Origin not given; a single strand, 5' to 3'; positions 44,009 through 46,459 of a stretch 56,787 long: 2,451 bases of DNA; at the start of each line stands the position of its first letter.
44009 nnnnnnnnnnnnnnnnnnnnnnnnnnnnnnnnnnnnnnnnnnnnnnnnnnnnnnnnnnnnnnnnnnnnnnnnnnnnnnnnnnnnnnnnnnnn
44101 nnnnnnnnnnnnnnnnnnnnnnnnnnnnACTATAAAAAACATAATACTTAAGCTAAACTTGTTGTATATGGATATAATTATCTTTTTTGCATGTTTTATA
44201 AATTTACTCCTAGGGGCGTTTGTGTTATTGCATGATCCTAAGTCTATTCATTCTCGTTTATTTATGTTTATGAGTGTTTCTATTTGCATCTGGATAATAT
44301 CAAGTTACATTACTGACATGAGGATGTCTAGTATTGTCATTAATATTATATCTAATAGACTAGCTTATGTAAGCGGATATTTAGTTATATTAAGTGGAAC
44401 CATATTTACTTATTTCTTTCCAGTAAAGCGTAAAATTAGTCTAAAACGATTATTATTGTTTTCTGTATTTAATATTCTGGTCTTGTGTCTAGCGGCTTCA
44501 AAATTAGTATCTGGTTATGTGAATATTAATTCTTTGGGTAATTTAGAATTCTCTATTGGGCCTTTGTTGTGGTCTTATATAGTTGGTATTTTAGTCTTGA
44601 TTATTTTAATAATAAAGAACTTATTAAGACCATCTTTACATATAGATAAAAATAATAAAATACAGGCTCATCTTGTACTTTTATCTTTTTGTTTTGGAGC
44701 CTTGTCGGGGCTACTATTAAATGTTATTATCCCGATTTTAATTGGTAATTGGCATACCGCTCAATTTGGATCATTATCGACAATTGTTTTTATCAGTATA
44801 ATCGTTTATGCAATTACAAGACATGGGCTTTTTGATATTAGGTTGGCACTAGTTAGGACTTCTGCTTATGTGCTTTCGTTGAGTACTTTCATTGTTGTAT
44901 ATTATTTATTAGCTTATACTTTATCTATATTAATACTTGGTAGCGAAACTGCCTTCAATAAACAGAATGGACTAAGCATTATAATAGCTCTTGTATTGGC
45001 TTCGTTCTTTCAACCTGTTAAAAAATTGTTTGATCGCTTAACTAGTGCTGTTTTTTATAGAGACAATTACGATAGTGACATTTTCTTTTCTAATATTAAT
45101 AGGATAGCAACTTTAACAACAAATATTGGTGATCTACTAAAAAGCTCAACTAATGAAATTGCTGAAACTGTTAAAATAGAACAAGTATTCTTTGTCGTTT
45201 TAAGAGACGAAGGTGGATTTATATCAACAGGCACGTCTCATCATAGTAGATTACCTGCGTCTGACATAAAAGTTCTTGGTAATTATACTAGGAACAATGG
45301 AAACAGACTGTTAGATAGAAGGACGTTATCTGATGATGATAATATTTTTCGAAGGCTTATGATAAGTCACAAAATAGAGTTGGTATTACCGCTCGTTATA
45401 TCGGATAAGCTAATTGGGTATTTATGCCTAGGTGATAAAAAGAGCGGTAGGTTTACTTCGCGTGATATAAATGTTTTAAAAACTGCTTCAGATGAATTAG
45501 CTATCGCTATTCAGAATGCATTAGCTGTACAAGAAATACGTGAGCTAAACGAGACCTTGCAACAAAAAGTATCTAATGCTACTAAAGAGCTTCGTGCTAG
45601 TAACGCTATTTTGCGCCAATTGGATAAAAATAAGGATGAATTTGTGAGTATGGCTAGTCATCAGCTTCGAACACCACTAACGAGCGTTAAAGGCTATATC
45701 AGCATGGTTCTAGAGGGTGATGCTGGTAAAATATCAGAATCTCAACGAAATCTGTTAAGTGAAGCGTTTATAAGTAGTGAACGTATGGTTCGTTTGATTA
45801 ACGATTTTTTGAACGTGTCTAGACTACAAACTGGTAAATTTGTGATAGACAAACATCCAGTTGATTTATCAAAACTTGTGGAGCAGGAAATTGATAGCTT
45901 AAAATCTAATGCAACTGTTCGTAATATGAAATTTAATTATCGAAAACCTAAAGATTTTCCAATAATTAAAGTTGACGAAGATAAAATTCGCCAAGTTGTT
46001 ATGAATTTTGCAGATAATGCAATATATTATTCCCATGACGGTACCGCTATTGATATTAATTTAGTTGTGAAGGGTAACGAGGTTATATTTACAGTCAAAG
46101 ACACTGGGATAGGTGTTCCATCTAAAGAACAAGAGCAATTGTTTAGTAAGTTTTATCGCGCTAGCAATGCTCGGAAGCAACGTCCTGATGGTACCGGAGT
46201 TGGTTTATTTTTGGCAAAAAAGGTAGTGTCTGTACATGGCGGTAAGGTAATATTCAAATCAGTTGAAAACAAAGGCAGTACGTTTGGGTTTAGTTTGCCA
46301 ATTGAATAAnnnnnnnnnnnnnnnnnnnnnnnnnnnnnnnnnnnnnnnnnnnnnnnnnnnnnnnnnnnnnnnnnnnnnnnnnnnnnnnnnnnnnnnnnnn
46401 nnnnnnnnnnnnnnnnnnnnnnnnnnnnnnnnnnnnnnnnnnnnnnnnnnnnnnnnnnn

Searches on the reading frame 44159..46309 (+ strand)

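Call 8: search_protein_families(library=pfam, proteins=[window:44159-46309:+], max_evalue=0.01)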
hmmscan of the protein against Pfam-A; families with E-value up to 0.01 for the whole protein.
window:44159-46309:+ (716 aa): 8 families
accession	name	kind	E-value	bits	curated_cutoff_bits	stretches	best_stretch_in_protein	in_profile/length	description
PF02518.31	HATPase_c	-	2.5e-25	89.5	26.4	1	606-715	2-109/111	Histidine kinase-, DNA gyrase B-, and HSP90-like ATPase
PF00512.31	HisKA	-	5.2e-17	62.1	26.9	1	492-559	2-66/66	His Kinase A (phospho-acceptor) domain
PF16927.11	HisKA_7TM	-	8.5e-09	36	28.6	1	8-227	2-222/224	N-terminal 7TM region of histidine kinase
PF13185.12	GAF_2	-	2.9e-07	31.2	28.6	1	404-452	86-136/136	GAF domain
PF01590.32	GAF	-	7.8e-06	26.9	22.4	1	325-451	4-133/133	GAF domain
PF13492.12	GAF_3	-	2.2e-05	25.3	27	1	404-453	81-129/129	GAF domain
PF13589.12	HATPase_c_3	-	0.0032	17.9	25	0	612-688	5-82/137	Histidine kinase-, DNA gyrase B-, and HSP90-like ATPase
PF14501.12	HATPase_c_5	-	0.0036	17.6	22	0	610-703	6-92/102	GHKL domain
